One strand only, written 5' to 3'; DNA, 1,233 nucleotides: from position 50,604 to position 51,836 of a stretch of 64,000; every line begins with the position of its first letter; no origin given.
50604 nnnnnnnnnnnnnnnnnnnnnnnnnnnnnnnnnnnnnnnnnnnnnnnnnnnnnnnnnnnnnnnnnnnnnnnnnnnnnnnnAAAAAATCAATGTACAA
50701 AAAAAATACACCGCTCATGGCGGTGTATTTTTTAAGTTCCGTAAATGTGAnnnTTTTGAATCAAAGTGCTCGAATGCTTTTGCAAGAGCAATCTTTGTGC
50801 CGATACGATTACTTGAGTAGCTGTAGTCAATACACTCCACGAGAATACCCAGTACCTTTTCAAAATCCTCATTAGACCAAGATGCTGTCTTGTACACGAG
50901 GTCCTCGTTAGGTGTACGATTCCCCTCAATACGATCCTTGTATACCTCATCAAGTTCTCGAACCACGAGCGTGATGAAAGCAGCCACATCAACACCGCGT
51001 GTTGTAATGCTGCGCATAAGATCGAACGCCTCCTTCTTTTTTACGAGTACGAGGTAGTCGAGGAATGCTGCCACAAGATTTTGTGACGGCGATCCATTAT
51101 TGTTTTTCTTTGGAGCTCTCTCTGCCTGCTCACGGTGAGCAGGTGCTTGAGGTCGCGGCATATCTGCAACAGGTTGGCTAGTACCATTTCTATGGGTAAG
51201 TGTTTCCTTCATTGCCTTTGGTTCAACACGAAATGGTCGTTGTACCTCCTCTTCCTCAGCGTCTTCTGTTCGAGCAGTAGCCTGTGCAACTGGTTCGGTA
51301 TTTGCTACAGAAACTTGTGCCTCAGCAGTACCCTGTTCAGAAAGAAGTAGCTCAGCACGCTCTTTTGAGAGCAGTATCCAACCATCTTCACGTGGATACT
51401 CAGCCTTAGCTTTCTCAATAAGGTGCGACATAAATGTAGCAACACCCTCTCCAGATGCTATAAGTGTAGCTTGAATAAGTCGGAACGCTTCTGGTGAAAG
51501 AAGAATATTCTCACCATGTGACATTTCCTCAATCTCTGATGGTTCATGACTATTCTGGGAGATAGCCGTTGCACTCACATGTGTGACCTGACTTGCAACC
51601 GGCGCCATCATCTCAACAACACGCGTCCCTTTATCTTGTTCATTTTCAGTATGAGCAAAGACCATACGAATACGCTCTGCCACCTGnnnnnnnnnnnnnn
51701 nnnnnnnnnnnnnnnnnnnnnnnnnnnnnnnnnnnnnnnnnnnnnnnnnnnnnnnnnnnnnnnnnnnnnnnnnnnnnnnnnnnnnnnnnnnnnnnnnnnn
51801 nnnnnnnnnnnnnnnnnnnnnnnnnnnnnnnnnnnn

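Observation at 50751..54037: Sortase adjacent to a giant poly-Asp surface protein with an internal sorting signal followed by a large cytoplasmic domain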

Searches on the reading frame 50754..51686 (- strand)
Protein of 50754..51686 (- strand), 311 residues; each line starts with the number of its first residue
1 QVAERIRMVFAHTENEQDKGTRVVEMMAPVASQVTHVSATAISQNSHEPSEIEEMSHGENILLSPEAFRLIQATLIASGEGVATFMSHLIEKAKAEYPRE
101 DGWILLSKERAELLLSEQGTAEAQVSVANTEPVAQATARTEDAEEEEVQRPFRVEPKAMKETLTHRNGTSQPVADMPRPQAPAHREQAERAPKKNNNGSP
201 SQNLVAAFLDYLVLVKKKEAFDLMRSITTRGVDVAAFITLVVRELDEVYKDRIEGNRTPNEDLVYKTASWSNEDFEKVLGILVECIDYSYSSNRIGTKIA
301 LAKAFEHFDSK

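Call 25: search_solved_structures(query=window:50754-51686:-, max_evalue=10)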
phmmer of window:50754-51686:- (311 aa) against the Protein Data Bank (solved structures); distinct sequences matched with E-value up to 10: 2.
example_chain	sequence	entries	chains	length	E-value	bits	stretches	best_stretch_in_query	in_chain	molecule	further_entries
5h4b_A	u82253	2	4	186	0.45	13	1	24-93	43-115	Cerebellin-4 | Protein Cbln4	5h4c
8h0r_A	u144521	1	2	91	2.1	10.8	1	57-115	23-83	Beta-crystallin B1B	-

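Call 26: predict_structure(alignment_id=A1)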
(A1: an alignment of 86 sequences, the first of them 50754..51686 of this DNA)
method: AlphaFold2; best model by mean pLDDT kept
length: 311 residues; sequences in the alignment: 86
mean_pLDDT: 78.7   pTM: 0.45
mean pLDDT of the five models: 78.7, 78.0, 77.2, 76.9, 76.4
residues with pLDDT >= 90: 167; 70-90: 20; 50-70: 96; < 50: 28
segments of 3 or more residues with pLDDT < 50: 1-5, 31-44
pLDDT, mean of each block of 10 residues (from residue 1): 49 53 57 44 60 97 97 94 96 97 98 88 54 54 57 63 52 57 55 68 94 97 96 96 98 96 96 98 89 92 97 89
secondary structure, 60 per line:
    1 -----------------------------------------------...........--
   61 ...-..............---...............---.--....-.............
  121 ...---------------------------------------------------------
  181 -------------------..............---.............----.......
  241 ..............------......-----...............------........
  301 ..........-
elements in order: H48-58 E61-63 H65-78 H82-96 E103-106 H108-123 H200-213 H217-229 H234-254 H261-266 H272-286 H293-310

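Call 28: fold_search(model_id=the predicted structure, library=pdb)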
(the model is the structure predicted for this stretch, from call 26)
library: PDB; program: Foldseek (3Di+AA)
matches with E <= 10: 274; with E <= 0.001: 4
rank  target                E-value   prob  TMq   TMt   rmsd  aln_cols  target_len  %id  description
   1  8giy_C                5.1e-04  1.00  0.31  0.27  14.2       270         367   11  E. coli clamp loader with closed clamp (released 2024-03-27)
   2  8gj0_D                5.7e-04  1.00  0.31  0.27  13.8       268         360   12  E. coli clamp loader with open clamp on primed template DNA (form 1) (released 2024-03-27)
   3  8var_B                7.3e-04  1.00  0.30  0.26  14.3       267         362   10  Structure of the E. coli clamp loader bound to the beta clamp in a Closed-DNA2 conformation (released 2024-03-27)
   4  8vam_D                7.3e-04  1.00  0.30  0.26  13.7       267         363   12  Structure of the E. coli clamp loader bound to the beta clamp in a Semi-Open conformation (released 2024-03-27)
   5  3glf_D                1.3e-03  1.00  0.30  0.26  14.4       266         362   10  Crystal Structure of the Ecoli Clamp Loader Bound to Primer-Template DNA (released 2009-05-26)
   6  8gj1_D                1.8e-03  1.00  0.32  0.27  12.1       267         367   12  E. coli clamp loader with open clamp on primed template DNA (form 2) (released 2024-03-27)
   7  8vat_B                1.9e-03  1.00  0.31  0.27  13.9       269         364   11  Structure of the E. coli clamp loader bound to the beta clamp in a Open-RNAp/t conformation (released 2024-03-27)
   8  8var_C                2.0e-03  1.00  0.31  0.26  13.4       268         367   11  Structure of the E. coli clamp loader bound to the beta clamp in a Closed-DNA2 conformation (released 2024-03-27)
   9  8giy_D                2.1e-03  1.00  0.31  0.27  13.2       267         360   11  E. coli clamp loader with closed clamp (released 2024-03-27)
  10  8giy_B                2.3e-03  1.00  0.30  0.26  14.7       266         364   11  E. coli clamp loader with closed clamp (released 2024-03-27)
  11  8gj0_B                2.7e-03  1.00  0.30  0.26  14.1       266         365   11  E. coli clamp loader with open clamp on primed template DNA (form 1) (released 2024-03-27)
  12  3glg_D                3.2e-03  1.00  0.30  0.26  14.2       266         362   12  Crystal Structure of a Mutant (gammaT157A) E. coli Clamp Loader Bound to Primer-Template DNA (released 2009-05-26)
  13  8vap_D                3.3e-03  1.00  0.31  0.27  13.4       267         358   11  Structure of the E. coli clamp loader bound to the beta clamp in a Fully-Open conformation (released 2024-03-27)
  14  8val_C                3.7e-03  1.00  0.31  0.26  13.6       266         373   11  Structure of the E. coli clamp loader bound to the beta clamp in a Open-DNAp/t conformation (released 2024-03-27)
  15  8giz_B                3.9e-03  1.00  0.30  0.25  15.0       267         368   11  E. coli clamp loader with open clamp (released 2024-03-27)
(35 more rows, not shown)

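Call 29: find_related_loci(query=A1, collection=genome_contigs, flank=7000)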
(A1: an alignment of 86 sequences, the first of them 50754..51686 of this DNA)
Query A1 (311 aa) in genome_contigs; peptide patterns used: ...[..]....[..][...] (x = any residue, [..] = any of these).
400 stretches matched a pattern; 123 encode a relative of the query (tblastn E <= 1e-3); the best 80 are kept; 80 distinct loci.
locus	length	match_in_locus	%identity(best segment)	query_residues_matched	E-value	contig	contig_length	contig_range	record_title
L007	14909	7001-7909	42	4-311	1e-68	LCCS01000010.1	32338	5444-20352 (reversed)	MAG: Parcubacteria group bacterium GW2011_GWD2_42_14 UU98_C0010, whole genome shotgun sequence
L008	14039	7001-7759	46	50-309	4e-68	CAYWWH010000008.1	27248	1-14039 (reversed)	MAG TPA_asm: uncultured Candidatus Saccharibacteria bacterium isolate binchicken_co245_132 genome assembly, contig: NODE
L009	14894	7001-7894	42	4-311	1e-65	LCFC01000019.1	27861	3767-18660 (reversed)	MAG: Parcubacteria group bacterium GW2011_GWA2_43_11 UV60_C0019, whole genome shotgun sequence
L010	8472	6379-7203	43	25-311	1e-62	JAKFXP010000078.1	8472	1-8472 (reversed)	MAG: Parcubacteria group bacterium isolate ND3_Bin_29 ND3_0001794, whole genome shotgun sequence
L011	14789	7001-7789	43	32-308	6e-61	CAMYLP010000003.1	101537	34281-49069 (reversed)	MAG: uncultured Patescibacteria group bacterium isolate ES_M_Patescibacteria_01 genome assembly, contig: scaffold_559, w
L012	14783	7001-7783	42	33-308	3e-59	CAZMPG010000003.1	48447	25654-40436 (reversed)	MAG TPA_asm: uncultured Candidatus Saccharibacteria bacterium isolate SRP173033_co2_258 genome assembly, contig: NODE_21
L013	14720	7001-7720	39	48-307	2e-53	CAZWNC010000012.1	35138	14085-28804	MAG TPA_asm: uncultured Candidatus Saccharibacteria bacterium isolate SRP286056_co1_690 genome assembly, contig: NODE_12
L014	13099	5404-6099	41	52-311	6e-46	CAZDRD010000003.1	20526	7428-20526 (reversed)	MAG TPA_asm: uncultured Candidatus Saccharibacteria bacterium isolate SRP278252_co2_139 genome assembly, contig: NODE_52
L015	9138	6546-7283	39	41-308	1e-40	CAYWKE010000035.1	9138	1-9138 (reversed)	MAG TPA_asm: uncultured Candidatus Saccharibacteria bacterium isolate SRP141376_co3_67 genome assembly, contig: NODE_206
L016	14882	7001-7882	30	52-311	2e-32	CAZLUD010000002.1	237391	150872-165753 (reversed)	MAG TPA_asm: uncultured Candidatus Saccharibacteria bacterium isolate SRP286056_co2_71 genome assembly, contig: NODE_32_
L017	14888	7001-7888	29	52-311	9e-32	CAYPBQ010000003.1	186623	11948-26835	MAG TPA_asm: uncultured Candidatus Saccharibacteria bacterium isolate SRP292972_co3_30 genome assembly, contig: NODE_110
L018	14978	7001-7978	29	26-303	4e-28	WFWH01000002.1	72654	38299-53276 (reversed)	MAG: Patescibacteria group bacterium isolate S141_125_esom k151_106490, whole genome shotgun sequence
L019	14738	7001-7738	29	50-311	8e-26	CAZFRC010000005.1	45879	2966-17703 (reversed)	MAG TPA_asm: uncultured Candidatus Saccharibacteria bacterium isolate binchicken_co58_84 genome assembly, contig: NODE_6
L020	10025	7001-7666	27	31-306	5e-15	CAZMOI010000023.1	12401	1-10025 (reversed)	MAG TPA_asm: uncultured Candidatus Saccharibacteria bacterium isolate binchicken_co266_262 genome assembly, contig: NODE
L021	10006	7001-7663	25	52-311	1e-14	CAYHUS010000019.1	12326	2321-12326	MAG TPA_asm: uncultured Candidatus Saccharibacteria bacterium isolate ERP119705_co17_43 genome assembly, contig: NODE_73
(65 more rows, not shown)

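Call 57: search_protein_representatives(alignment_id=A3)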
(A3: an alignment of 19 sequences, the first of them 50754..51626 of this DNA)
Query: 19 sequences, 300 profile positions. Proteins with E-value up to 0.001 (for the whole library): 716; up to 1e-10: 602; up to 1e-30: 174. The best 150 are listed.
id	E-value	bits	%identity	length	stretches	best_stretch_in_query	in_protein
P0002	5.6e-92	324.9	-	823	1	25-299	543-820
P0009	1.5e-89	316.9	-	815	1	19-299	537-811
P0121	2.5e-88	312.9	-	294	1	35-299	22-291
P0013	2.3e-86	306.5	-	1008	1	26-299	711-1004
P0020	1.4e-83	297.3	-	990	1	17-299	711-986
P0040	1.8e-82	293.7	-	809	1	32-299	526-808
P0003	1.3e-81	290.9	-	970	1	24-299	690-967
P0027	7.2e-81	288.4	-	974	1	29-299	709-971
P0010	1.3e-80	287.6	-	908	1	30-299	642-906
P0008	3.0e-80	286.4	-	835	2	32-299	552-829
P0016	1.7e-78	280.6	-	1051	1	18-299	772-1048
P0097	6.1e-78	278.8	-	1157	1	16-298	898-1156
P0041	6.4e-78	278.7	-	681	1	37-299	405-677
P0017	6.8e-78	278.6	-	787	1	22-299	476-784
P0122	1.1e-77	278.0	-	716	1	42-299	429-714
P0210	4.0e-37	144.8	-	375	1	63-299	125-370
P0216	3.7e-36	141.6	-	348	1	50-299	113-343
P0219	8.0e-36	140.5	-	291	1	70-296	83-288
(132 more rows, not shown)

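Call 72: search_protein_families(library=pfam, alignment_id=A3, max_evalue=1)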
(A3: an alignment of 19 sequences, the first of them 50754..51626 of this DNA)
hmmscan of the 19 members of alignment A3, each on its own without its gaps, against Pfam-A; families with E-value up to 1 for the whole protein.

A. member 1, window:50754-51626:- (291 aa): 1 family
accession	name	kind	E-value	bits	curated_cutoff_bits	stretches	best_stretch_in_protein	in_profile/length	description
PF18277.6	AbrB_C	-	0.11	12.7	22.8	0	81-97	17-33/37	AbrB C-terminal domain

B. families by the number of members that match (of 19 scanned): 11 families
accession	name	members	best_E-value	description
PF12169.13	DNA_pol3_gamma3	2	0.0012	DNA polymerase III subunits gamma and tau domain III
PF13625.11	Helicase_C_3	1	0.018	Helicase conserved C-terminal domain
PF18249.6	Ca_bind_SSO6904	1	0.024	Calcium binding protein SSO6904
PF00601.24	Flu_NS2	1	0.024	Influenza non-structural protein (NS2)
PF21694.2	DNA_pol3_delta_C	1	0.085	DNA polymerase III delta subunit, C-terminal domain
PF03397.20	Rhabdo_matrix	1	0.095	Rhabdovirus matrix protein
PF18277.6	AbrB_C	1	0.11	AbrB C-terminal domain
PF07839.16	CaM_binding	1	0.12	Plant calmodulin-binding domain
PF13099.11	DUF3944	1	0.15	Domain of unknown function (DUF3944)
PF00884.28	Sulfatase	1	0.18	Sulfatase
PF15596.11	Imm57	1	0.27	Immunity protein 57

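Call 75: find_encoding_contigs(protein=P0210, flank=7000, max_places=2)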
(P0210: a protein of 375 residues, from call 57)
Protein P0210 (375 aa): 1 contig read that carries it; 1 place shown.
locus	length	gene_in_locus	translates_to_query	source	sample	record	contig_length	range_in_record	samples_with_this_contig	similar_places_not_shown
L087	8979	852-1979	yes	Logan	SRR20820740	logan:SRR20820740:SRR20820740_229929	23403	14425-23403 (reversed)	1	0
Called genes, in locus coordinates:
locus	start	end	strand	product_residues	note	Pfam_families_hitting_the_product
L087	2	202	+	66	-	?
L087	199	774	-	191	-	-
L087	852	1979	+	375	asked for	-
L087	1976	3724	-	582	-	PF07973:tRNA_SAD, PF00587:tRNA-synt_2b, PF03129:HGTP_anticodon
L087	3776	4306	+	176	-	PF08704:GCD14 (faint), PF01209:Ubie_methyltran, PF13847:Methyltransf_31, PF08241:Methyltransf_11, PF13649:Methyltransf_25, PF08242:Methyltransf_12 (weak)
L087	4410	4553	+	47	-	-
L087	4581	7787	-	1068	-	PF02811:PHP, PF07733:DNA_pol3_alpha, PF17657:DNA_pol3_finger, PF14579:HHH_6, PF01336:tRNA_anti-codon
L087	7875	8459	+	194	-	PF01351:RNase_HII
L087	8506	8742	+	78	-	-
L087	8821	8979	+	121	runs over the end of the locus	PF01783:Ribosomal_L32p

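Call 79: find_encoding_contigs(protein=P0216, flank=8000, max_places=2)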
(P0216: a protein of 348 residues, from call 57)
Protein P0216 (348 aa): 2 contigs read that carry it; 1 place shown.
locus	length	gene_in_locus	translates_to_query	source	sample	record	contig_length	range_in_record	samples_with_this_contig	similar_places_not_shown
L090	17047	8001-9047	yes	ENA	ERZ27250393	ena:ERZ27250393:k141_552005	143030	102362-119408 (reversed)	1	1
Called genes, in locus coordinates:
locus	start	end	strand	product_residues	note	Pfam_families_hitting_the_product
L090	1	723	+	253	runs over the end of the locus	PF00318:Ribosomal_S2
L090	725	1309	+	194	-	PF00889:EF_TS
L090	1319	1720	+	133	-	-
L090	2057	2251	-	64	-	-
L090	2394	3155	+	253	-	PF01409:tRNA-synt_2d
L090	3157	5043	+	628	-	PF03483:B3_4, PF03484:B5, PF17759:tRNA_synthFbeta (weak), PF03147:FDX-ACB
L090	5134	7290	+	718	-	PF02518:HATPase_c, PF00204:DNA_gyraseB, PF01751:Toprim, PF00986:DNA_gyraseB_C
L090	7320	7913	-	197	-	-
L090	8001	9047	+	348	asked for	-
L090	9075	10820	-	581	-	PF07973:tRNA_SAD, PF00587:tRNA-synt_2b, PF03129:HGTP_anticodon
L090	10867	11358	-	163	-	-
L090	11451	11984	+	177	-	PF01209:Ubie_methyltran (weak), PF13847:Methyltransf_31, PF08241:Methyltransf_11, PF13649:Methyltransf_25 (weak)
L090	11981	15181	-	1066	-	PF02811:PHP, PF07733:DNA_pol3_alpha, PF17657:DNA_pol3_finger, PF14579:HHH_6, PF01336:tRNA_anti-codon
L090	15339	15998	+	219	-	-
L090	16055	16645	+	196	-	PF01351:RNase_HII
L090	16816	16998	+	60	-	-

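Call 80: find_encoding_contigs(protein=P0219, flank=8000, max_places=2)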
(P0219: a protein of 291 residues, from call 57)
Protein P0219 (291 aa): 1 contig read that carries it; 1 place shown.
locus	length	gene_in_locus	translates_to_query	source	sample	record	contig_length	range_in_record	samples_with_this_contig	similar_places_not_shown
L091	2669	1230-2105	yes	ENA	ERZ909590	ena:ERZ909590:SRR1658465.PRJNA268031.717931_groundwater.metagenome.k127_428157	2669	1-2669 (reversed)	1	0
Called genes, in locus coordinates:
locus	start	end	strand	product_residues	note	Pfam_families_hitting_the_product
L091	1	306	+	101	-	?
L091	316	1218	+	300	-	PF07549:Sec_GG (faint), PF02355:SecD_SecF_C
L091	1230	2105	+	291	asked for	-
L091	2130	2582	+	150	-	-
